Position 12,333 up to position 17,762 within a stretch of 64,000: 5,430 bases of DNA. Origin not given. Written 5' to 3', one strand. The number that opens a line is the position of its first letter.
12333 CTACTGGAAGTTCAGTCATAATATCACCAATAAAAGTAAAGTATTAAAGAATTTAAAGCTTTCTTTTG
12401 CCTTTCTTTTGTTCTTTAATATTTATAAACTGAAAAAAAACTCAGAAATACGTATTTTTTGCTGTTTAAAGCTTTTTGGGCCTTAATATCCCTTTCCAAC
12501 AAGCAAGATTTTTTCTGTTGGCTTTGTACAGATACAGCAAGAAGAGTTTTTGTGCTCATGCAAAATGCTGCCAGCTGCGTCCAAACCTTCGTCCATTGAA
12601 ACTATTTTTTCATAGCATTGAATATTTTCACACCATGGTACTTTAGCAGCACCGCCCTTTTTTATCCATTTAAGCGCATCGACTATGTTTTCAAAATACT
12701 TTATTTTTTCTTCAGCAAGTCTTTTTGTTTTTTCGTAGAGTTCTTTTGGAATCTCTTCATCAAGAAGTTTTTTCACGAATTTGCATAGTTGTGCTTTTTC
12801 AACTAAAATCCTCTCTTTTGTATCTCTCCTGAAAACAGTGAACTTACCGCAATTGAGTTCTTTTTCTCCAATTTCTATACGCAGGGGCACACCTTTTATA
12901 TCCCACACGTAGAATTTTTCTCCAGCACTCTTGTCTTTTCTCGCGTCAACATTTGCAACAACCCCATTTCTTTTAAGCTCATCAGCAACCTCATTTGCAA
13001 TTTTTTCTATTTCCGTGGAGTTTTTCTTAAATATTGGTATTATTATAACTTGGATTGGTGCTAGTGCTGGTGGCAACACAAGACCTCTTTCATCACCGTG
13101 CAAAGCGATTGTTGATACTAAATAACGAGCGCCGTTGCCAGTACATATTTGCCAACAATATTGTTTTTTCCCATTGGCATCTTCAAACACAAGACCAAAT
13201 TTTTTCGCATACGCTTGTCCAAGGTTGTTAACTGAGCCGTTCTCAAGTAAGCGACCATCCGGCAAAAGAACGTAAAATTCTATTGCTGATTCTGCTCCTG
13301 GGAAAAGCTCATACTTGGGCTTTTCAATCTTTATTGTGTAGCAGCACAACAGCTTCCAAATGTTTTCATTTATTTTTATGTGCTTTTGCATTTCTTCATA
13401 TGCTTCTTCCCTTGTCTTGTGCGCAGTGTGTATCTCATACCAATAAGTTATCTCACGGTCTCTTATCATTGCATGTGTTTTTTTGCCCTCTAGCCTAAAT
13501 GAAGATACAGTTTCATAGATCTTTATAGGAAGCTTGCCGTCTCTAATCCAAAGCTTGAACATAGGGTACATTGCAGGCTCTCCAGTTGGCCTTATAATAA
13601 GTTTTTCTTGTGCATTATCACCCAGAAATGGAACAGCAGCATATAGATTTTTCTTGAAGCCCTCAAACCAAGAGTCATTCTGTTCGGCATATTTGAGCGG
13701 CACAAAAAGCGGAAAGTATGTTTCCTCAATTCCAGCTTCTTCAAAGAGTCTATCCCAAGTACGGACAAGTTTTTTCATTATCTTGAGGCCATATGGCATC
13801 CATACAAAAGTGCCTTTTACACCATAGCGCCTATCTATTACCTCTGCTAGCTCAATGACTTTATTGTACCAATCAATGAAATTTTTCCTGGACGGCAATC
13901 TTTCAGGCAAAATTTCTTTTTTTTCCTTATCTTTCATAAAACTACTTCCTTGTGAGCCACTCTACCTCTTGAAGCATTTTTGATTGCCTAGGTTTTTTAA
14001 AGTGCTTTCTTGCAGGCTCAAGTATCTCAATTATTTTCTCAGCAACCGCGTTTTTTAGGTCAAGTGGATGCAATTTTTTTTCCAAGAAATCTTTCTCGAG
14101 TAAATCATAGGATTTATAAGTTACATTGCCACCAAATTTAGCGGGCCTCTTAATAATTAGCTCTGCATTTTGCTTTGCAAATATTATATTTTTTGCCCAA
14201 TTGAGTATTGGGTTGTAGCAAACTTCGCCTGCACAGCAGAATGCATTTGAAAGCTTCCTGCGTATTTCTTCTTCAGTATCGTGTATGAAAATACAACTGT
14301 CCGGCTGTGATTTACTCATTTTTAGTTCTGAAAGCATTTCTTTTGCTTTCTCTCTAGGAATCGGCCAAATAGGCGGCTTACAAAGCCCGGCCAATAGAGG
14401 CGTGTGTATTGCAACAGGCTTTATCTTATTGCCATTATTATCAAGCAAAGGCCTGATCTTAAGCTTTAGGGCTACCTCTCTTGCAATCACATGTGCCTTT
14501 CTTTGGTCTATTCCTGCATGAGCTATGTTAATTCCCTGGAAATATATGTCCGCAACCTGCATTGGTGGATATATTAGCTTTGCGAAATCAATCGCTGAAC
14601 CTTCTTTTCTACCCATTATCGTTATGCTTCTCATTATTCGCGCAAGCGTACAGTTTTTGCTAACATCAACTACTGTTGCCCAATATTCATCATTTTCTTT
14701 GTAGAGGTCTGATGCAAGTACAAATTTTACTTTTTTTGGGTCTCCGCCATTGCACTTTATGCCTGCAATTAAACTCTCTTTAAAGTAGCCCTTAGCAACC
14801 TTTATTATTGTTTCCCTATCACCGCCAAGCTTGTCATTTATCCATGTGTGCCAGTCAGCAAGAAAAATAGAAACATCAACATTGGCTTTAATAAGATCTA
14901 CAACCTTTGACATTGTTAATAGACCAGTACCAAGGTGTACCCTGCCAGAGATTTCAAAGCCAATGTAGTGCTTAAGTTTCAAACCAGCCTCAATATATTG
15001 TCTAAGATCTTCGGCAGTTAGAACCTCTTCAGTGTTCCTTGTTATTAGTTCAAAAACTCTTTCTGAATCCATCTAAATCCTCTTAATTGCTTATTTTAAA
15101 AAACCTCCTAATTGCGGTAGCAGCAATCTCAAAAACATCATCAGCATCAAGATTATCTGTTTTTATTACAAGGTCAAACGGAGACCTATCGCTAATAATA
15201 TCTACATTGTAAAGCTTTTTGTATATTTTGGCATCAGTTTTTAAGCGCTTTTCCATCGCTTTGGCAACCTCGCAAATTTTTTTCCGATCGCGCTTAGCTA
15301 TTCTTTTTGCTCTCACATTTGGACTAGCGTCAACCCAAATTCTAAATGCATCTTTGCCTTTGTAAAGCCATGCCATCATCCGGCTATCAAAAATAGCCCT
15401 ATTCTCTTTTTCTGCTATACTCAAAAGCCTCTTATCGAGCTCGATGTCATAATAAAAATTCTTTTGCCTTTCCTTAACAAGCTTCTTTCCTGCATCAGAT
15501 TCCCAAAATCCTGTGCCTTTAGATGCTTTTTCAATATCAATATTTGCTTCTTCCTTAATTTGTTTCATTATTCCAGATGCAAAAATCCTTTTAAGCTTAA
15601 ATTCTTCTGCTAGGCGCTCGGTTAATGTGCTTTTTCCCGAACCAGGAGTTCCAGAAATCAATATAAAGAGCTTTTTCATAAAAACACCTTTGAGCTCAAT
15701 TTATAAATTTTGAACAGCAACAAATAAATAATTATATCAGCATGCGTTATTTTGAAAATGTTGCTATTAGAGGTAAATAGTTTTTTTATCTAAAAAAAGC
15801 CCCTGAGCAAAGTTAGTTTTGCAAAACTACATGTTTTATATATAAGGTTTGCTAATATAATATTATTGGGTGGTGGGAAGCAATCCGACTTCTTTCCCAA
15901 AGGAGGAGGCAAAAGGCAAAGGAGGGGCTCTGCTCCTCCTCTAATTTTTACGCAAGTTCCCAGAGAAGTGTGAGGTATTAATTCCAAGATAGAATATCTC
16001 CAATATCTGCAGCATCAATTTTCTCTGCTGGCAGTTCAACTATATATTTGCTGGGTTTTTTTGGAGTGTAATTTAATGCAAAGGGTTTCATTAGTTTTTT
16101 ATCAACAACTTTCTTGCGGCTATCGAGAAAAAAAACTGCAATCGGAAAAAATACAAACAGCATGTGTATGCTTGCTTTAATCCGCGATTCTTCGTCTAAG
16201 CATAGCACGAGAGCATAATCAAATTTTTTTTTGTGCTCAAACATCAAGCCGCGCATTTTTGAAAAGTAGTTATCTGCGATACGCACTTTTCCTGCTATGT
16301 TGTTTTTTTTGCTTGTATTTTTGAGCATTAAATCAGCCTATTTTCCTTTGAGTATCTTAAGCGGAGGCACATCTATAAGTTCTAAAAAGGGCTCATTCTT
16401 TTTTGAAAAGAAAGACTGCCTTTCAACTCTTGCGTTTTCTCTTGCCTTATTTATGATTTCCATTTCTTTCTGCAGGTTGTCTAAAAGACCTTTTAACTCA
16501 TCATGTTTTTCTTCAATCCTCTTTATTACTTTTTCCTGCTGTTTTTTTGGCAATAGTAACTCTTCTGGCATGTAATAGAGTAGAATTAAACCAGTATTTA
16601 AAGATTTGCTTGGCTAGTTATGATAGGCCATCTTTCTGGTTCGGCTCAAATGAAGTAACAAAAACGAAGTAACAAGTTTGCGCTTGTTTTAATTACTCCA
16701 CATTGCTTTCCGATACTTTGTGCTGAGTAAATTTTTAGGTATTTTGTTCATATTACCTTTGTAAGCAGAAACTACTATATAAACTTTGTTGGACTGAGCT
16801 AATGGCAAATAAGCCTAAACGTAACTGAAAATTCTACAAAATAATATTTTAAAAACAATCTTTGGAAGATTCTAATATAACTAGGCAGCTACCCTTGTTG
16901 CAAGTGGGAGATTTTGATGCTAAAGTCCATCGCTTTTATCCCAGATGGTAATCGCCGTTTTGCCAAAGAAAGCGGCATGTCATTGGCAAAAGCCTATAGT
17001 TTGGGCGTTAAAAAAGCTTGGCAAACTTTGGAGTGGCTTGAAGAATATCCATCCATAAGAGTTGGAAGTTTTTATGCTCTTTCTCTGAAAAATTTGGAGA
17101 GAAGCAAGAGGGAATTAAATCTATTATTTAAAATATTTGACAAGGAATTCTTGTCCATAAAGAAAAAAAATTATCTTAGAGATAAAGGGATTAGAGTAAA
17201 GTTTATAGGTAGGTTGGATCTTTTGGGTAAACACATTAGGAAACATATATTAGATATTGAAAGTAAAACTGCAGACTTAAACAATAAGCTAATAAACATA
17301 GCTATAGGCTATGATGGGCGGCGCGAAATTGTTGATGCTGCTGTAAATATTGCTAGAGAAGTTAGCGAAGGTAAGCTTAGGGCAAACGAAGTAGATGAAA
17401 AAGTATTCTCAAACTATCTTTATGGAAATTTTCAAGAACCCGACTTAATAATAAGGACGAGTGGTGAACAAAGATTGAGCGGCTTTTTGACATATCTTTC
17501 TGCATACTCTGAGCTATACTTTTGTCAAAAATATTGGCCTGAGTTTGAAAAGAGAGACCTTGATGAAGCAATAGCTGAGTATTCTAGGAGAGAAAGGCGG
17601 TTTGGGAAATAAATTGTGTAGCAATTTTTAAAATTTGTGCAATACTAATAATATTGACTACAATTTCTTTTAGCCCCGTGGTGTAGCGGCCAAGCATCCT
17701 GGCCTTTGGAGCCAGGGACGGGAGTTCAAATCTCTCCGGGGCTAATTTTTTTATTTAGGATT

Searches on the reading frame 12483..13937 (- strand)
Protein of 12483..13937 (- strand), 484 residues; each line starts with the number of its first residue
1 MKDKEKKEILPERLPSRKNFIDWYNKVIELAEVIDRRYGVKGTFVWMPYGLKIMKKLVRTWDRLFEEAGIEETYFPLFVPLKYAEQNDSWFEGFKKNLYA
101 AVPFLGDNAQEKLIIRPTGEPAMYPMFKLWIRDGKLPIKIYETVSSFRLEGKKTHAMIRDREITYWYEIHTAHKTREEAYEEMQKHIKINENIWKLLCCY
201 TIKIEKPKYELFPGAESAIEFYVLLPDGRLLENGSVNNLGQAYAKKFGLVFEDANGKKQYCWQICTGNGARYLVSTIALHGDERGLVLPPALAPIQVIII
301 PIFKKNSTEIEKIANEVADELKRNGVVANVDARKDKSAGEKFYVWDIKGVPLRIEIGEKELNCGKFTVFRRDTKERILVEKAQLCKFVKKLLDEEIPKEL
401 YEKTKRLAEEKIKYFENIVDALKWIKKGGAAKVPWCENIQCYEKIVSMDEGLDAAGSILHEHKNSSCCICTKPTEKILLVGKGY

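Call 12: search_protein_families(library=pfam, proteins=[window:12483-13937:-], max_evalue=0.00001)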
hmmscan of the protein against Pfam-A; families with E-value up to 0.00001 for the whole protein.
window:12483-13937:- (484 aa): 3 families
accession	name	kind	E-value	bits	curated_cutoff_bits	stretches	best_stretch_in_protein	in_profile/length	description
PF00587.30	tRNA-synt_2b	-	2.1e-21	77.2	29.3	1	107-273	5-172/179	tRNA synthetase class II core domain (G, H, P, S and T)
PF03129.25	HGTP_anticodon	-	2.3e-19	69.8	21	1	296-390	1-93/94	Anticodon binding domain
PF09180.16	ProRS-C_1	-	2.1e-07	31.4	31.5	1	421-484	4-71/71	Prolyl-tRNA synthetase, C-terminal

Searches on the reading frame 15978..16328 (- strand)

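Call 52: search_protein_families(library=pfam, proteins=[window:15978-16328:-], max_evalue=0.01)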
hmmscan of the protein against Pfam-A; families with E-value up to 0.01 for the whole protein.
window:15978-16328:- (116 aa): 1 family
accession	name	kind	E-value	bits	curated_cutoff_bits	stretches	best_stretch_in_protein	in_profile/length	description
PF02643.20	DUF192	-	9.9e-12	45.3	27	1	14-109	2-88/96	Uncharacterized ACR, COG1430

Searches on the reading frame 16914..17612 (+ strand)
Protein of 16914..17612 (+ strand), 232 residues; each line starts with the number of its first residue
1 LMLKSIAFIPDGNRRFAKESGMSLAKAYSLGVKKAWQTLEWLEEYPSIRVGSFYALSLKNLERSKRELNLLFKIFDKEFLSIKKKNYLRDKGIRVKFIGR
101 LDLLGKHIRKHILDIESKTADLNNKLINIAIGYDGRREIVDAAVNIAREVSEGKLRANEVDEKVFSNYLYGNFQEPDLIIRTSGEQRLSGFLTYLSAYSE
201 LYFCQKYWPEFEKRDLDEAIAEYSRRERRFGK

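Call 52: search_protein_families(library=pfam, proteins=[window:16914-17612:+], max_evalue=0.01)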
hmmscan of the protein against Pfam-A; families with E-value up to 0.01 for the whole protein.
window:16914-17612:+ (232 aa): 1 family
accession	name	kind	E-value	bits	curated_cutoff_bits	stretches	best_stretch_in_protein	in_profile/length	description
PF01255.24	Prenyltransf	-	1.7e-63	214.6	27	1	9-231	1-219/219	Putative undecaprenyl diphosphate synthase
